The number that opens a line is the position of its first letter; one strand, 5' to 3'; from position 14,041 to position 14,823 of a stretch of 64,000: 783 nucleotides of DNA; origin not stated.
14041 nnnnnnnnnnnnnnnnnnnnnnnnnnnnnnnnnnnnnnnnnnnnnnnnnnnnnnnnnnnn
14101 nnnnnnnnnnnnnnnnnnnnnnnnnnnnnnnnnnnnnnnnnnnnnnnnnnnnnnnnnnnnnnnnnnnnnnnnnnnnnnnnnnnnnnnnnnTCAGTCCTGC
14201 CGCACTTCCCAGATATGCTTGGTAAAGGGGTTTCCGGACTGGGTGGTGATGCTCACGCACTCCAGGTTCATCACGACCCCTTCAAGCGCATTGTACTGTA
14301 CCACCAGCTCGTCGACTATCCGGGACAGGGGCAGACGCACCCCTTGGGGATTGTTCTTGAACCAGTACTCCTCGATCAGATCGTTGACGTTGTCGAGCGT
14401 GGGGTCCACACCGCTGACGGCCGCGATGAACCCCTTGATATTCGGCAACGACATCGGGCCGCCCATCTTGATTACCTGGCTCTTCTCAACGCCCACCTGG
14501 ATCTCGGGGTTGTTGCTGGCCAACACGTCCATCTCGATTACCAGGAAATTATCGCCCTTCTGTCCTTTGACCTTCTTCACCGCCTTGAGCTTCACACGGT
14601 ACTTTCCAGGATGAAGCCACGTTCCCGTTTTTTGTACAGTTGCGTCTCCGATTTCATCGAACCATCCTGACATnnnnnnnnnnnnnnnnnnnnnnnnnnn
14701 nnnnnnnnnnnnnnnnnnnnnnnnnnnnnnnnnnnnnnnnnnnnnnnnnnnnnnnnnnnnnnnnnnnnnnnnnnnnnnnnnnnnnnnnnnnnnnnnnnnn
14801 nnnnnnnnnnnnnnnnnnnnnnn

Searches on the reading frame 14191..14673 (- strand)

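Call 8: search_protein_families(library=pfam, proteins=[window:14191-14673:-], max_evalue=0.01)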
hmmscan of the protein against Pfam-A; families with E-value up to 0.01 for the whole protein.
window:14191-14673:- (160 aa): 0 families

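Call 45: search_protein_families(library=pfam, proteins=[window:14194-14673:-], max_evalue=1)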
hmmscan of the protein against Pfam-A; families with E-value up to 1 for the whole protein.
window:14194-14673:- (160 aa): 1 family
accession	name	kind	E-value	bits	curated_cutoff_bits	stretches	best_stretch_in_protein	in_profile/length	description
PF16729.10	DUF5067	-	0.055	13.9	27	1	15-54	16-55/126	Domain of unknown function (DUF5067)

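Call 46: search_protein_families(library=phrogs, proteins=[window:14194-14673:-], max_evalue=0.01)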
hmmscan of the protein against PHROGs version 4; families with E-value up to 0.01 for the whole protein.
window:14194-14673:- (160 aa): 0 families
